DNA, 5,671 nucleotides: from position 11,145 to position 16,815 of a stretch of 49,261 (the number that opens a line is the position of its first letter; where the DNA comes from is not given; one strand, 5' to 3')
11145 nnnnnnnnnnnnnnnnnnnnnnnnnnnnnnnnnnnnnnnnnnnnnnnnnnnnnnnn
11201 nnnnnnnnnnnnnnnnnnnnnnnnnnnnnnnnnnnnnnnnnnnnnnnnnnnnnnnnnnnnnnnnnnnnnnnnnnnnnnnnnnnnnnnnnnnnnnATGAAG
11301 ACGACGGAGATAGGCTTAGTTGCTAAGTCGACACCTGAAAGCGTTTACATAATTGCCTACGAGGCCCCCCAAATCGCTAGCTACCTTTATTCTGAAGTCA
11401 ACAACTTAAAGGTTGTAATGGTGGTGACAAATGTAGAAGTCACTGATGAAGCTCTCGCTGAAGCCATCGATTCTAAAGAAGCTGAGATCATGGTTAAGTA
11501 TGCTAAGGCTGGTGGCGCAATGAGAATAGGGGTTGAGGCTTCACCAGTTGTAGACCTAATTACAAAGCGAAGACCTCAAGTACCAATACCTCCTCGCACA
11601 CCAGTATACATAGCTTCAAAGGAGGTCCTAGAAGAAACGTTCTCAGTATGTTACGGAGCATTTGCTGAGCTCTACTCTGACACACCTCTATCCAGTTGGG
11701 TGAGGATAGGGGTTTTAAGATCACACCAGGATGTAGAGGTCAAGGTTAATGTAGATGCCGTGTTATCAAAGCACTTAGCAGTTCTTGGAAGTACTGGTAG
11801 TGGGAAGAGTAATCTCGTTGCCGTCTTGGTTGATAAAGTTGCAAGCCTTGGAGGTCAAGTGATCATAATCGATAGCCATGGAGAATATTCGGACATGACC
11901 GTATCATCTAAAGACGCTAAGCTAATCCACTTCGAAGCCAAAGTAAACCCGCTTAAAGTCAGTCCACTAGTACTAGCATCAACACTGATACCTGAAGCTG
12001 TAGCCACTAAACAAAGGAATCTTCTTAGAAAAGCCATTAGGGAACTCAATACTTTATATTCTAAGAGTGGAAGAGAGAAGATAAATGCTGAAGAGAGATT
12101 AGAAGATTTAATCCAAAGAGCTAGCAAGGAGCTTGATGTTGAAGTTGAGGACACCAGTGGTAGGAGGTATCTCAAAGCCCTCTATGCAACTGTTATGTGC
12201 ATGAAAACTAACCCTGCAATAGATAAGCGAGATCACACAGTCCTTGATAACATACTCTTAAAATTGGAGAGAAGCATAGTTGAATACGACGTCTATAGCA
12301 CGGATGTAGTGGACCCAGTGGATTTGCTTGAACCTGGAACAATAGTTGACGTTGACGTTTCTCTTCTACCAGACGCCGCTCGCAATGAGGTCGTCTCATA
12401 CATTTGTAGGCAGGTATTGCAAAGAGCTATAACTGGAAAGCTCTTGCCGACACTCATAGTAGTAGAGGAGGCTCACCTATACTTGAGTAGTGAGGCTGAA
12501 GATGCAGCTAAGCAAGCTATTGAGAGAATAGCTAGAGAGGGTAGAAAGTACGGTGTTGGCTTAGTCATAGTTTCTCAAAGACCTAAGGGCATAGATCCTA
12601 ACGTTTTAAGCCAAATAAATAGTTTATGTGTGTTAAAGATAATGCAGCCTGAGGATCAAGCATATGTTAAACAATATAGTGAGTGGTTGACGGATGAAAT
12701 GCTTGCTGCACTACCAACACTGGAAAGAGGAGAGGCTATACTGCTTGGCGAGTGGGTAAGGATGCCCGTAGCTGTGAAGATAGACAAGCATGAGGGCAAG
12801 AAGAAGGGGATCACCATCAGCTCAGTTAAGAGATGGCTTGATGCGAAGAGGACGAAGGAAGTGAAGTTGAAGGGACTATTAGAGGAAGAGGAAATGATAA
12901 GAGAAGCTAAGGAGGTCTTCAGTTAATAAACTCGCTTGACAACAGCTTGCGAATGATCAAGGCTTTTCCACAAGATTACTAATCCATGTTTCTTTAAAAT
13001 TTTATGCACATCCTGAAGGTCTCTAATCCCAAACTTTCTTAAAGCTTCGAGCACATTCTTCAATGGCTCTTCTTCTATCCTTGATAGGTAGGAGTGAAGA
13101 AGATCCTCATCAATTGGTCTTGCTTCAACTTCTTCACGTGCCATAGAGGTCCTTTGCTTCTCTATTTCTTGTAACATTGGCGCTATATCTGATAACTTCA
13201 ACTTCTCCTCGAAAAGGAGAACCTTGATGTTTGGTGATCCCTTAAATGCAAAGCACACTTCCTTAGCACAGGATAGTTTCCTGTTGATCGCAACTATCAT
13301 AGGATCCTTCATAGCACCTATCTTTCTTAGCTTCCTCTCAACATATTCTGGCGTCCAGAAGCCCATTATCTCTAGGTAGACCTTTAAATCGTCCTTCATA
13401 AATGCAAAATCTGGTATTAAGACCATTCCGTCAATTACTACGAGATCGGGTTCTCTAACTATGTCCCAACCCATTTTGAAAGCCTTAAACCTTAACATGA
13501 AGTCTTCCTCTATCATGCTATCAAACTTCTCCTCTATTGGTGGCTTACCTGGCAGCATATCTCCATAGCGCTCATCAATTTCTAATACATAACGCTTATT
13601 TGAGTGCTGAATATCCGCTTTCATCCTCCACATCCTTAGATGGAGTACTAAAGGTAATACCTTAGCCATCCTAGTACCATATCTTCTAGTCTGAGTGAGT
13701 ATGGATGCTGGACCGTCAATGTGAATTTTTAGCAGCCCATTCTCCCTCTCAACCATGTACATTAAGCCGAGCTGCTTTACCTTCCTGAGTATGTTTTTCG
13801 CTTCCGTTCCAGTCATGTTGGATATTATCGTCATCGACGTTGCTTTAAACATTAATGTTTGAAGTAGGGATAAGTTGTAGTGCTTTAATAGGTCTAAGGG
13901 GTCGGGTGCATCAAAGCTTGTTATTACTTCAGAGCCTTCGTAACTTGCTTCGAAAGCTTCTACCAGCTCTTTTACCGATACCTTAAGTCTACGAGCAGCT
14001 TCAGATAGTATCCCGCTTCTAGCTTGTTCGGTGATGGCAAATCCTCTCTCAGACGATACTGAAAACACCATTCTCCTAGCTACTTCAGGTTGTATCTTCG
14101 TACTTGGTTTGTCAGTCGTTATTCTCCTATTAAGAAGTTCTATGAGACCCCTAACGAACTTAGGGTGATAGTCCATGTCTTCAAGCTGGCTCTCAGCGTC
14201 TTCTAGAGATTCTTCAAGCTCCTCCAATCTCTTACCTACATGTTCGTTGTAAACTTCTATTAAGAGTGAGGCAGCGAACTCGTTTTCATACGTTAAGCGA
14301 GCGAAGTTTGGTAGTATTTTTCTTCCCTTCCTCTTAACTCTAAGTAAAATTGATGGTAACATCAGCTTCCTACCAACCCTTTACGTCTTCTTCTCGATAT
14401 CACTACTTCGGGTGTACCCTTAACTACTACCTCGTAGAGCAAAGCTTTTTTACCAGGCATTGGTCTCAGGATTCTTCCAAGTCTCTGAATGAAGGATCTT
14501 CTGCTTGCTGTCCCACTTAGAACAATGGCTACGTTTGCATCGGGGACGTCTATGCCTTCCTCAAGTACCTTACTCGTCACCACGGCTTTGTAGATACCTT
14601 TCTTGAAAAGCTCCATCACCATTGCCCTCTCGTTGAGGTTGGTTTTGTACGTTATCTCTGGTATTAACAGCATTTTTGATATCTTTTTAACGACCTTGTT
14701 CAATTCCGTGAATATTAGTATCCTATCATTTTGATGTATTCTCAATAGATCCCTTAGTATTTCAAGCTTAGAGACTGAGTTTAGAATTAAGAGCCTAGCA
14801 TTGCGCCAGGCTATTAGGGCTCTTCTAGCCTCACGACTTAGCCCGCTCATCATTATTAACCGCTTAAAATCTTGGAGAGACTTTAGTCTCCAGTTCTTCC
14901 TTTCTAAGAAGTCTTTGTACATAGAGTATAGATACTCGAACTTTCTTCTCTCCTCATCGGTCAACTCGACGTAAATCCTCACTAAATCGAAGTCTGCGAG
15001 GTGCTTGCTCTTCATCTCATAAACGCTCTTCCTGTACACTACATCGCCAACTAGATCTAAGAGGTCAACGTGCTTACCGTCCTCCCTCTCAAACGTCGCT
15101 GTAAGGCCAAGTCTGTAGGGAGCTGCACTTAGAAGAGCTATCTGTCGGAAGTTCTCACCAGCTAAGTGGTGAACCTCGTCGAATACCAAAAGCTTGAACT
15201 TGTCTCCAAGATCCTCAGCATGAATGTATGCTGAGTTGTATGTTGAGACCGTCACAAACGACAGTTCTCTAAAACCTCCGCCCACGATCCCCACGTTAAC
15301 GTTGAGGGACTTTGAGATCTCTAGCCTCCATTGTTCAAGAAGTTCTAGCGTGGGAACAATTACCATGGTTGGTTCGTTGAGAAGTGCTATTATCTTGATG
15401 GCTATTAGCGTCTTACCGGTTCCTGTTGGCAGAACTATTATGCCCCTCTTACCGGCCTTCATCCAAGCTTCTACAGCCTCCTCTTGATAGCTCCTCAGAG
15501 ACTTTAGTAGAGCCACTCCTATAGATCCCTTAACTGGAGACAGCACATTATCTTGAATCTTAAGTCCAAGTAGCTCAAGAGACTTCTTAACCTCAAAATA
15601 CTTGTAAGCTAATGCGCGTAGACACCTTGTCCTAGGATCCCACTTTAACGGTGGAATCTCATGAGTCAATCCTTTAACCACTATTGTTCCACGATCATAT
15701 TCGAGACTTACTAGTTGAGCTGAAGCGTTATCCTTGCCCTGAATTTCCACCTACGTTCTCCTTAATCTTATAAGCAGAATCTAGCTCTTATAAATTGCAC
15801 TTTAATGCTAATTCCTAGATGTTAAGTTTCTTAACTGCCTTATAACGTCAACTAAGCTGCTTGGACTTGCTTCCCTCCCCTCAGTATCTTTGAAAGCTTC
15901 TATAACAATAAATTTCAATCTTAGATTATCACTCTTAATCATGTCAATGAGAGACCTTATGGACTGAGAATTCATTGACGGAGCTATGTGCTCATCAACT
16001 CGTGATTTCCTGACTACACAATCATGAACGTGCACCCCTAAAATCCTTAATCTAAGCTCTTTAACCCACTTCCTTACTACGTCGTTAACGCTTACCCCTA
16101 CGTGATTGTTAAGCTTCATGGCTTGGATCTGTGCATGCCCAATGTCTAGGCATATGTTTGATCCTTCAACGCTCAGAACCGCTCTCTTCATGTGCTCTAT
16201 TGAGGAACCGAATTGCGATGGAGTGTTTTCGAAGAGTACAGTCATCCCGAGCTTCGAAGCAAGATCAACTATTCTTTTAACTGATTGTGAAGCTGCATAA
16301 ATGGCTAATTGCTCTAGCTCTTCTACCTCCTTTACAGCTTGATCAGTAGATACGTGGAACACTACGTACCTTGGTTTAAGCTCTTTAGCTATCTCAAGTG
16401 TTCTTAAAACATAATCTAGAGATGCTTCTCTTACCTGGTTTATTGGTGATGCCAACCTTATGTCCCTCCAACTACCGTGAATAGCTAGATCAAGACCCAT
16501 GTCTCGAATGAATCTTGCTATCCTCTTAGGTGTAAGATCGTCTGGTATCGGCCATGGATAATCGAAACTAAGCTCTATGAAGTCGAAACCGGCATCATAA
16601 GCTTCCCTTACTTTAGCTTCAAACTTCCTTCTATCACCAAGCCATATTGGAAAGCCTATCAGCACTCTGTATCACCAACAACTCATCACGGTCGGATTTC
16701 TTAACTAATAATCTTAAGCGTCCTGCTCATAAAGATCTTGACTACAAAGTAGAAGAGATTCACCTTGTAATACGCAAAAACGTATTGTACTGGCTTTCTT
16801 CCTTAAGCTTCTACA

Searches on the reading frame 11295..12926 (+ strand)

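Call 33: search_protein_families(library=pfam, proteins=[window:11295-12926:+], max_evalue=0.00001)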
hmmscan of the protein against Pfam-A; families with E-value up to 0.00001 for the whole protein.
window:11295-12926:+ (543 aa): 5 families
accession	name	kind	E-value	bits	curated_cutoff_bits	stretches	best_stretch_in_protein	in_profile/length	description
PF01935.23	DUF87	-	7.1e-35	121.5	23.2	1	136-374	1-220/220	Helicase HerA, central domain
PF12846.13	AAA_10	-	3.8e-09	36.5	27.5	0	158-201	21-64/362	AAA-like domain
PF01580.24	FtsK_SpoIIIE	-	2.1e-08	34.3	24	0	144-179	24-60/221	FtsK/SpoIIIE family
PF05872.18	HerA_C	-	2.3e-08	33.6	22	0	389-462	262-336/502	Helicase HerA-like C-terminal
PF10412.15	TrwB_AAD_bind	-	2.9e-06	26.9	20.5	1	158-206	15-63/387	Type IV secretion-system coupling protein DNA-binding domain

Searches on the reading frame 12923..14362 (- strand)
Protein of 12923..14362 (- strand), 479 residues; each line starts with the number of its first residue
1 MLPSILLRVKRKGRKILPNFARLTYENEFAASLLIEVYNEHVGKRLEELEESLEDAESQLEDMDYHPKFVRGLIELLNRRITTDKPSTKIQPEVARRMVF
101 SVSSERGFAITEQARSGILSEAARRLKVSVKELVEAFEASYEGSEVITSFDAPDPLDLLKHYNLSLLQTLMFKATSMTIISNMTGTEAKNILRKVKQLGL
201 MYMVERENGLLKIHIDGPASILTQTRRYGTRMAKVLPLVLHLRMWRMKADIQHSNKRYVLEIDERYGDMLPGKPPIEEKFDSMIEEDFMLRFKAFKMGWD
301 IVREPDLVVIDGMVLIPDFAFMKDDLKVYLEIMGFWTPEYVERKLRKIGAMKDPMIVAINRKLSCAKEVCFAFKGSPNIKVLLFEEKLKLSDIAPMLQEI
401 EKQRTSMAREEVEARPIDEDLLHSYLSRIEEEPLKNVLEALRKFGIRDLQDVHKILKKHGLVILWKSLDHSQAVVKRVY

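Call 33: search_protein_families(library=pfam, proteins=[window:12923-14362:-], max_evalue=0.00001)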
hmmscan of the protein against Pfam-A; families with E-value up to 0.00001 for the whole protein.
window:12923-14362:- (479 aa): 1 family
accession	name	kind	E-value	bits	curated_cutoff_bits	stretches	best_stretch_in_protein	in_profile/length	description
PF05626.16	DUF790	-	2.1e-110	369.6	28.8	1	1-395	1-385/387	Protein of unknown function (DUF790)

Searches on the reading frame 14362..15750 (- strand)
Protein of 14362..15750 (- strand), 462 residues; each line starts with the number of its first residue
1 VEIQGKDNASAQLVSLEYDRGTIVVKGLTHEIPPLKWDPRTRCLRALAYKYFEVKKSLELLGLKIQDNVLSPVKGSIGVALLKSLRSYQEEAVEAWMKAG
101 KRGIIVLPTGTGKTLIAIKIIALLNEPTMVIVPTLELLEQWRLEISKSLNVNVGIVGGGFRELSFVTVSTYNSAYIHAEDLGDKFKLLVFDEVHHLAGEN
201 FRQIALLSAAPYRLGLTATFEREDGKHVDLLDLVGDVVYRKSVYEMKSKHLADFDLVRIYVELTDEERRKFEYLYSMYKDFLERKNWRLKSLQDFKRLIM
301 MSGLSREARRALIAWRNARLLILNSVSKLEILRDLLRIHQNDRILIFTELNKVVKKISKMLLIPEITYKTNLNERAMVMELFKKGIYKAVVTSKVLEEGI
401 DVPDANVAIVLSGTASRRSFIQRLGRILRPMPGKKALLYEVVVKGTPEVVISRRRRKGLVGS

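Call 34: search_protein_families(library=pfam, proteins=[window:14362-15750:-], max_evalue=0.00001)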
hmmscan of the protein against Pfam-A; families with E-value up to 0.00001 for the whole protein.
window:14362-15750:- (462 aa): 5 families
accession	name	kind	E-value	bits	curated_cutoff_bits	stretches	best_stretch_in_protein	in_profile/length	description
PF04851.21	ResIII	-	4.1e-32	111.8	22.5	1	84-222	3-164/164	Type III restriction enzyme, res subunit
PF16203.11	ERCC3_RAD25_C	-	2e-19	70.3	27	1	319-460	37-186/248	ERCC3/RAD25/XPB C-terminal helicase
PF00271.37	Helicase_C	-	7.6e-18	65.2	23.5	1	328-429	2-108/110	Helicase conserved C-terminal domain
PF18458.6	XPB_DRD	-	1.4e-14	54.2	26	1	16-69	1-57/57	Xeroderma pigmentosum group B helicase damage recognition domain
PF00270.35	DEAD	-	3.1e-13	50.2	26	1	87-222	2-162/167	DEAD/DEAH box helicase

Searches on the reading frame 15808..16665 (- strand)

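Call 34: search_protein_families(library=pfam, proteins=[window:15808-16665:-], max_evalue=0.00001)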
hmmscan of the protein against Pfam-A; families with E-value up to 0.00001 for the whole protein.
window:15808-16665:- (285 aa): 1 family
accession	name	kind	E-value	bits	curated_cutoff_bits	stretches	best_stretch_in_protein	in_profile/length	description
PF01261.30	AP_endonuc_2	-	1.5e-29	103.9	31.1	1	19-267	1-238/249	Xylose isomerase-like TIM barrel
